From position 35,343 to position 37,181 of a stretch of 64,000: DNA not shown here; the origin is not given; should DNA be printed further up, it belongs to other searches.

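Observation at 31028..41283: Fused versus split copies of the giant protein (B1 = B2N + B2C): a natural Rosetta-stone pair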

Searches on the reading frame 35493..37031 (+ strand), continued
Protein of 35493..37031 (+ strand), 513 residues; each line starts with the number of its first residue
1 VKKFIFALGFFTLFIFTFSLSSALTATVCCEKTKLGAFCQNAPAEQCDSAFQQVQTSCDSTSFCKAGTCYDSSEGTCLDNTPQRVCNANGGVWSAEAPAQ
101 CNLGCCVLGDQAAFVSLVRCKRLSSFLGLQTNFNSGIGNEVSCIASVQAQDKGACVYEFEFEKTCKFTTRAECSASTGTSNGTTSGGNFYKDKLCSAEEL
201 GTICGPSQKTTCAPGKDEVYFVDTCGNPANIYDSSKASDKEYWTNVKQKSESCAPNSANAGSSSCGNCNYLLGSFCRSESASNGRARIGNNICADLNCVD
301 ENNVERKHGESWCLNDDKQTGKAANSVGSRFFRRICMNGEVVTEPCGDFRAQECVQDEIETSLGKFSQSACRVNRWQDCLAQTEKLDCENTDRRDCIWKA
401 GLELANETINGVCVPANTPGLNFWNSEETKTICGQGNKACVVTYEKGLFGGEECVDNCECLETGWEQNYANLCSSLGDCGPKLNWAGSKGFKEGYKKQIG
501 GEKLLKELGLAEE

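Call 93: find_encoding_contigs(protein=P0363, flank=10000, max_places=1)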
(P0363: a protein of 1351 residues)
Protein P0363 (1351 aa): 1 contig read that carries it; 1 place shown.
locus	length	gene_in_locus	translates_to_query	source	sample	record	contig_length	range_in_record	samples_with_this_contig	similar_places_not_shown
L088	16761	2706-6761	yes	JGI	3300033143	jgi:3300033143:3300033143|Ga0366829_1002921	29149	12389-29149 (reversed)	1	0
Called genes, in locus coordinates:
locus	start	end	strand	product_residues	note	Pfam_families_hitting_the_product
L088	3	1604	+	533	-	?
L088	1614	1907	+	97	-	-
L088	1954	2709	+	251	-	-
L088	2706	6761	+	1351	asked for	-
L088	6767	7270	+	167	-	-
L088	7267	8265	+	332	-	-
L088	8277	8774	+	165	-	-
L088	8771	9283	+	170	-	-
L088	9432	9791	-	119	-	PF25212:HVO_A0114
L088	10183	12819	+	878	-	PF05124:S_layer_C (faint)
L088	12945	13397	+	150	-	-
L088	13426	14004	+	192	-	-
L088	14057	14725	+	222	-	-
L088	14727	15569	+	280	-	PF04018:VCA0040-like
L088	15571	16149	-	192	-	-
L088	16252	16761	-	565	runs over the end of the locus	PF07705:CARDB (faint), PF23619:Ig_VWA7 (faint), PF10633:NPCBM_assoc (faint)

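Call 94: find_encoding_contigs(protein=P0365, flank=10000, max_places=1)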
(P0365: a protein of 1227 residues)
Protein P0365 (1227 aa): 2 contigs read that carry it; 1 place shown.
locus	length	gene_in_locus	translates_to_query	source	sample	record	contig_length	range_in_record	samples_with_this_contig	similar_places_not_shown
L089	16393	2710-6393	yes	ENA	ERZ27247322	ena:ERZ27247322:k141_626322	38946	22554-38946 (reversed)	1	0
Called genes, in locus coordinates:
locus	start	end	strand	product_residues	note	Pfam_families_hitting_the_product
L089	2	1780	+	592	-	?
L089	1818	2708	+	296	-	-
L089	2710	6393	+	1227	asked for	PF19077:Big_13 (faint)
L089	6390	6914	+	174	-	-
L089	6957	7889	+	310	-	-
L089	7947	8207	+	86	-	PF12961:DUF3850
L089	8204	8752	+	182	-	-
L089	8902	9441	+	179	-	-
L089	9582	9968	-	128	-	PF25212:HVO_A0114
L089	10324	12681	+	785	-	PF05124:S_layer_C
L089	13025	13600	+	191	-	-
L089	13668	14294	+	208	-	-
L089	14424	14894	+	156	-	PF06695:Sm_multidrug_ex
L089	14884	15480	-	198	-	-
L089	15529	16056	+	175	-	PF01569:PAP2, PF14378:PAP2_3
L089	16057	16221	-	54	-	-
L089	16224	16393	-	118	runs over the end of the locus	-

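Call 98: search_protein_families(library=pfam, proteins=[L084:4857-5672:+, L084:9156-9995:+, L084:15182-15691:+, L084:15705-16643:+, L084:16643-17236:+, L084:17254-17769:+, L087:617-1396:+, L087:10109-10630:+, L087:10662-11627:+, L087:12114-12611:+], max_evalue=0.1)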
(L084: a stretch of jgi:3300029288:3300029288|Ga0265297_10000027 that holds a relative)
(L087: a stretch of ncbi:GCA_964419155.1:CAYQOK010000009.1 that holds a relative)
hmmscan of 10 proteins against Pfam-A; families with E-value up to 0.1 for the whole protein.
L084:4857-5672:+ (272 aa): 2 families
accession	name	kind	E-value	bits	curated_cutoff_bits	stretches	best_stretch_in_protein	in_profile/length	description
PF24643.1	DUF7637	-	0.014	15.9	27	1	138-192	20-74/112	Domain of unknown function (DUF7637)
PF00003.28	7tm_3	-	0.062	13.4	33.5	1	9-67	110-164/251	7 transmembrane sweet-taste receptor of 3 GCPR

L084:9156-9995:+ (280 aa): 0 families

L084:15182-15691:+ (170 aa): 2 families
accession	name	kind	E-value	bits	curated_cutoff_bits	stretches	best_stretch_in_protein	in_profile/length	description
PF03739.19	LptF_LptG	-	0.095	12.2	27.9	0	3-37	78-112/353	Lipopolysaccharide export system permease LptF/LptG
PF14316.11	DUF4381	-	0.098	13.4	27.2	0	5-90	5-86/145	Domain of unknown function (DUF4381)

L084:15705-16643:+ (313 aa): 0 families

L084:16643-17236:+ (198 aa): 3 families
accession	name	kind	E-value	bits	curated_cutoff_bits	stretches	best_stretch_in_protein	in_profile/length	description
PF03511.20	FANCA_CTD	-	0.0081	16.1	22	1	19-67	114-161/207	Fanconi anaemia group A protein C-terminal domain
PF06667.17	PspB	-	0.041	14.4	25.6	1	33-82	2-50/73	Phage shock protein B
PF16479.10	DUF5056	-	0.065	14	28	0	21-65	30-74/93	Domain of unknown function (DUF5056)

L084:17254-17769:+ (172 aa): 0 families

L087:617-1396:+ (260 aa): 1 family
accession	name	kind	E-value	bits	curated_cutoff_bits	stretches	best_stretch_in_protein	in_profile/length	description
PF16269.10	DUF4922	-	0.02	15.3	23.6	1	92-135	75-118/146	Domain of unknown function (DUF4922)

L087:10109-10630:+ (174 aa): 0 families

L087:10662-11627:+ (322 aa): 0 families

L087:12114-12611:+ (166 aa): 0 families
